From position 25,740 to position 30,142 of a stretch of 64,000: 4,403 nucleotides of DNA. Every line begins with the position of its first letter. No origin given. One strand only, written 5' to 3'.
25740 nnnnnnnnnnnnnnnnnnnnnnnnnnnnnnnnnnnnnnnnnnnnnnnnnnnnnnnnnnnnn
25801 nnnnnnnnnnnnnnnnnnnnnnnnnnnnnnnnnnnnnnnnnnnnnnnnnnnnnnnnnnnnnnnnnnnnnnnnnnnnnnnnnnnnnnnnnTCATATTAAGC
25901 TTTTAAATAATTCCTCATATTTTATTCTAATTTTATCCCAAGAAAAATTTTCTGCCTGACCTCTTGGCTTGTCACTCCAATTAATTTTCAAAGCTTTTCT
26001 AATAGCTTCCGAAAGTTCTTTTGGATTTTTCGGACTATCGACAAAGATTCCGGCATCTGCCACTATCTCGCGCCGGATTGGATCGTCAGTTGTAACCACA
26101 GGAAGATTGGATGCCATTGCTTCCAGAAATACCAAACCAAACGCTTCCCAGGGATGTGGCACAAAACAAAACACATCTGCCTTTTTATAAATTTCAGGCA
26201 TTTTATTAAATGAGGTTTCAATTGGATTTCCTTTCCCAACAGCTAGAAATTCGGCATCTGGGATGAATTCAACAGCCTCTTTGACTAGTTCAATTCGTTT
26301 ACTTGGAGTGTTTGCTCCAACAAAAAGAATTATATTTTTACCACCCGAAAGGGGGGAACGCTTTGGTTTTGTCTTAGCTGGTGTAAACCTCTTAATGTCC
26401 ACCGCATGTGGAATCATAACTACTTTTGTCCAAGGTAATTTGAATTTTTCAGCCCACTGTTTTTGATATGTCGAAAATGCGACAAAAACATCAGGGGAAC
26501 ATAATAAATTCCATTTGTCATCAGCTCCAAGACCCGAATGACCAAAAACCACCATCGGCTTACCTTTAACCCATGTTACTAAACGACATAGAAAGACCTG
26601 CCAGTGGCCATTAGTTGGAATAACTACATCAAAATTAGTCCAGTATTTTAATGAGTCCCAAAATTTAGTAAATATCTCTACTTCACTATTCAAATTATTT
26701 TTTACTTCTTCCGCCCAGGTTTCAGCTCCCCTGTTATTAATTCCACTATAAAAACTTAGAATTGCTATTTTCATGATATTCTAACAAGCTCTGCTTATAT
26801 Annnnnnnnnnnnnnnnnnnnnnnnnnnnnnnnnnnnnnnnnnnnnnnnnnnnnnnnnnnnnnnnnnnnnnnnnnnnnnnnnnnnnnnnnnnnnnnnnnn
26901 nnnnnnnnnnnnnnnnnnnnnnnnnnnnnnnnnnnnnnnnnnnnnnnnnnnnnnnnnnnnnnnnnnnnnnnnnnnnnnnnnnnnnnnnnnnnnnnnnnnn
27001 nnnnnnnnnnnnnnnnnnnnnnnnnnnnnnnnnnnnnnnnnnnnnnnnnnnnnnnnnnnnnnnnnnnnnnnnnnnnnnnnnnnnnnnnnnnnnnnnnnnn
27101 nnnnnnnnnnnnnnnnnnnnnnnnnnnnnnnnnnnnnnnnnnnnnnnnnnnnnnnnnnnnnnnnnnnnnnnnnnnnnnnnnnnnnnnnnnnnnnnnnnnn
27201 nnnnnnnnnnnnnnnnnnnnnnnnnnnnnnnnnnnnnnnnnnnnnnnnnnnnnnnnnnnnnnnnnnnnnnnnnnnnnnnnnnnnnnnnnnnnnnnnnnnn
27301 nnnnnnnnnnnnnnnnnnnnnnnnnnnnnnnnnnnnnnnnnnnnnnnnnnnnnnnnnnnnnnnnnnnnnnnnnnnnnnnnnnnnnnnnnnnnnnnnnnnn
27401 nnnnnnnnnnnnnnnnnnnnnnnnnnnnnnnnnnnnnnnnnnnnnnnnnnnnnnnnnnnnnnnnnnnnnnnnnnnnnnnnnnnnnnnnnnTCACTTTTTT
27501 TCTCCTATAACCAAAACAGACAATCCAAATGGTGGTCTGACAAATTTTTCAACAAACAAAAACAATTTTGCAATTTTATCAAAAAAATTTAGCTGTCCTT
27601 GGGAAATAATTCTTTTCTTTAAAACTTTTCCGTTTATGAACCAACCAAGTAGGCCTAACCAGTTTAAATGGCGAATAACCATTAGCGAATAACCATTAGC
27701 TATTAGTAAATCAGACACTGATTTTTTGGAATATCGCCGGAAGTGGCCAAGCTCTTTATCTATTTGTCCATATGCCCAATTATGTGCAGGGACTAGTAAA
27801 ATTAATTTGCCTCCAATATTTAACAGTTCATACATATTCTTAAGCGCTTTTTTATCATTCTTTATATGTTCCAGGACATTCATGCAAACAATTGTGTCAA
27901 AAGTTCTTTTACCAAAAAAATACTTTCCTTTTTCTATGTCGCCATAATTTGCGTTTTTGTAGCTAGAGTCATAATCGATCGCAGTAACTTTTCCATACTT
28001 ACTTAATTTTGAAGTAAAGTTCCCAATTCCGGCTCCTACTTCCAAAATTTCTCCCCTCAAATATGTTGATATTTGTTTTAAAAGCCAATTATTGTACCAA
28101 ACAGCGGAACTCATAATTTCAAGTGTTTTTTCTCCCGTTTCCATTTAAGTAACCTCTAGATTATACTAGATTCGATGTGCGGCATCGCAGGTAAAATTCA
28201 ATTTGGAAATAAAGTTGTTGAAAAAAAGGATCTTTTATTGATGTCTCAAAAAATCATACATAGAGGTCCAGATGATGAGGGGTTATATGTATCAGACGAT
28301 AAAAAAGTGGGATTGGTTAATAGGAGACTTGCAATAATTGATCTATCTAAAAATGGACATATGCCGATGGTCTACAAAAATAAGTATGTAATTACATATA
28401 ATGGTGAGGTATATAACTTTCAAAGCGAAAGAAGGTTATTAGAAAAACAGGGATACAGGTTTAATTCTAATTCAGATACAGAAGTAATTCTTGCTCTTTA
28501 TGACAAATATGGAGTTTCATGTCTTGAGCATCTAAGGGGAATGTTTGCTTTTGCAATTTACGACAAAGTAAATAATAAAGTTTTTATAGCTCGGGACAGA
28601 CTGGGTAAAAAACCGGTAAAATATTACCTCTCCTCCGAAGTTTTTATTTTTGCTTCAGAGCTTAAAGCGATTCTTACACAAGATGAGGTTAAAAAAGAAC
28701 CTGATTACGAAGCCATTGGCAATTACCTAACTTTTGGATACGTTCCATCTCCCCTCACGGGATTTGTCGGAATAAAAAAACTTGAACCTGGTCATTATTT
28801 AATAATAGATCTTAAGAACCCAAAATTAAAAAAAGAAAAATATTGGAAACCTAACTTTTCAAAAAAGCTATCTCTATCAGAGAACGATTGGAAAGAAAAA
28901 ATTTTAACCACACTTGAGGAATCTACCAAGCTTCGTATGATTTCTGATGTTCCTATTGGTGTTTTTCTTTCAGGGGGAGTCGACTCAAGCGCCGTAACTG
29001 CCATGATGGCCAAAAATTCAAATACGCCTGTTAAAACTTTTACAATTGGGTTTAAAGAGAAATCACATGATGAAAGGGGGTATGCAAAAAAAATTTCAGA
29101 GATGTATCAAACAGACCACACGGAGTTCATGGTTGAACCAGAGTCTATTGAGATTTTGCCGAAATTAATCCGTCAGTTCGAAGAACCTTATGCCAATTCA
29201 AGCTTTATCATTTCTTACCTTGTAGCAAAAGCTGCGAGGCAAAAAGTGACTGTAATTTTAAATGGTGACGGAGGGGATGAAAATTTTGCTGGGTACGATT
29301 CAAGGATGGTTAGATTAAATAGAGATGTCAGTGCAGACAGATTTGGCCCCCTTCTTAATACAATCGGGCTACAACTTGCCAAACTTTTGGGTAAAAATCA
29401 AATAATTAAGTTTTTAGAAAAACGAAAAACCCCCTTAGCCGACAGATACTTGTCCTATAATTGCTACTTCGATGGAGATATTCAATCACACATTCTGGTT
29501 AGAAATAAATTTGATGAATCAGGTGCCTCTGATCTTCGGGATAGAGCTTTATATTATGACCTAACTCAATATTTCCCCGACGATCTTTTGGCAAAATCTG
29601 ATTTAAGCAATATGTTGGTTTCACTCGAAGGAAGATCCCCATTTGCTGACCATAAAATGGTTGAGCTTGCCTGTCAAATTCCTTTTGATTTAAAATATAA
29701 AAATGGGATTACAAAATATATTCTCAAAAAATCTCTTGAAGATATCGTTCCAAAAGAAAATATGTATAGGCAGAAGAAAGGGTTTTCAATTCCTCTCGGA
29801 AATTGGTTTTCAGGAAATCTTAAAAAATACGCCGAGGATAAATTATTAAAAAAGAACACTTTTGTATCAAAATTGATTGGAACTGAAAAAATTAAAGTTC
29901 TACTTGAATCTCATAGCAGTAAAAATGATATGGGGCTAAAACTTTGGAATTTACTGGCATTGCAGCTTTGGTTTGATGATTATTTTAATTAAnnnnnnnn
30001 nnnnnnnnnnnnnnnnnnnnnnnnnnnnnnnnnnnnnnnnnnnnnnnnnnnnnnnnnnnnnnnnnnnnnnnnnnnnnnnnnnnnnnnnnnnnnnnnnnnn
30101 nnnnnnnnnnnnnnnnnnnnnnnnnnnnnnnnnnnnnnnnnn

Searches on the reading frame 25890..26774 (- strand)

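Call 8: search_protein_families(library=pfam, proteins=[window:25890-26774:-], max_evalue=0.0001)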
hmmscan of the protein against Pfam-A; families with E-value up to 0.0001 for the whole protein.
window:25890-26774:- (294 aa): 3 families
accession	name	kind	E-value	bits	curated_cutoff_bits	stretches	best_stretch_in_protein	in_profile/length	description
PF00534.26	Glycos_transf_1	-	6.8e-23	81.5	26.4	1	190-265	84-159/172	Glycosyl transferases group 1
PF13692.12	Glyco_trans_1_4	-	4.5e-17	63.1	27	1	147-262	2-140/142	Glycosyl transferases group 1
PF13439.12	Glyco_transf_4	-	2.4e-06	28.1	28.5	1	37-129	63-170/170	Glycosyltransferase Family 4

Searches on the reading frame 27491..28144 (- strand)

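Call 8: search_protein_families(library=pfam, proteins=[window:27491-28144:-], max_evalue=0.0001)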
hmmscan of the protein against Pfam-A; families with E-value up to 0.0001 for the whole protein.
window:27491-28144:- (217 aa): 5 families
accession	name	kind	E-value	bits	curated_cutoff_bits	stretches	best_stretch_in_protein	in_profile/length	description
PF13489.12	Methyltransf_23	-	1.3e-15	58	27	1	30-153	23-160/164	Methyltransferase domain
PF08242.18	Methyltransf_12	-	1.2e-11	45.6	30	1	34-114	1-98/98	Methyltransferase domain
PF08241.18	Methyltransf_11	-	2.7e-11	44.4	21.2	1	34-116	1-95/95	Methyltransferase domain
PF13649.12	Methyltransf_25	-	2.8e-09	38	27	1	33-112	1-97/97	Methyltransferase domain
PF13847.12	Methyltransf_31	-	1.9e-07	31.3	27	1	34-119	8-112/145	Methyltransferase domain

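Call 11: search_protein_families(library=ncbifam, proteins=[window:27491-28144:-], max_evalue=0.001)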
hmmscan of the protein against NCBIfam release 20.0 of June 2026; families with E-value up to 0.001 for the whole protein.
window:27491-28144:- (217 aa): 10 families
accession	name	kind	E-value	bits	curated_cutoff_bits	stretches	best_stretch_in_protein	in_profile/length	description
TIGR04345.1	ovoA_Cterm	equivalog_domain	1.2e-07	31.5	170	1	81-125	134-177/242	putative 4-mercaptohistidine N1-methyltransferase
TIGR01983.1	UbiG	equivalog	1.2e-07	31.3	102.95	1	36-116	56-151/228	bifunctional 2-polyprenyl-6-hydroxyphenol methylase/3-demethylubiquinol 3-O-methyltransferase UbiG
TIGR02072.1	BioC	equivalog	1.4e-05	25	184.95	1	22-116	27-132/244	malonyl-ACP O-methyltransferase BioC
NF011650.0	PRK15068.1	equivalog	2.5e-05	23.3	209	1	79-116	188-225/324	tRNA 5-methoxyuridine(34)/uridine 5-oxyacetic acid(34) synthase CmoB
NF043040.1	corrin_prot_MT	hypoth_equivalog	3.4e-05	23.4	180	0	31-116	43-147/216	corrinoid protein-associated methyltransferase CpaM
NF000499.2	Erm23S_rRNA_broad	equivalog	7.4e-05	22.2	212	1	22-62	16-57/244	23S ribosomal RNA methyltransferase Erm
NF045667.1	MTase_DVU1556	equivalog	0.00033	20.2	155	1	30-116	23-119/213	DVU_1556 family methyltransferase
TIGR02021.1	BchM-ChlM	equivalog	0.00056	19.4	158.9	0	29-146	53-182/218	magnesium protoporphyrin IX methyltransferase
TIGR00755.1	ksgA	equivalog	0.00061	19.2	171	1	31-64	31-65/256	16S rRNA (adenine(1518)-N(6)/adenine(1519)-N(6))-dimethyltransferase RsmA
TIGR00452.1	TIGR00452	equivalog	0.00088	18.2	275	0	80-116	183-219/316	tRNA 5-methoxyuridine(34)/uridine 5-oxyacetic acid(34) synthase CmoB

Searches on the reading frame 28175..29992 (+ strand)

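Call 9: search_protein_families(library=pfam, proteins=[window:28175-29992:+], max_evalue=0.01)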
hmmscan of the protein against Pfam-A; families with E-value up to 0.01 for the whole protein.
window:28175-29992:+ (605 aa): 7 families
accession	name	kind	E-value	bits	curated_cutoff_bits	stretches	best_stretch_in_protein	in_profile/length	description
PF00733.27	Asn_synthase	-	3e-92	310.4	21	1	243-600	2-353/354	Asparagine synthase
PF13537.11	GATase_7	-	2.6e-41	140.9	25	1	50-167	2-122/123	Glutamine amidotransferase domain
PF13522.11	GATase_6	-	2.5e-40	137.9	27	1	32-162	1-130/130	Glutamine amidotransferase domain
PF06508.19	QueC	-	4.9e-05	23.4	22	1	263-320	4-60/210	Queuosine biosynthesis protein QueC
PF09147.15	CarA_N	-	6.5e-05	23.3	21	1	68-206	44-179/199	Carbapenam-3-carboxylate synthase, N-terminal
PF12481.13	DUF3700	-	0.00014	21.8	27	1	117-167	126-176/228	Aluminium induced protein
PF03054.22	tRNA_Me_trans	-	0.0082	16.3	20.6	0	261-326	3-64/202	tRNA methyl transferase HUP domain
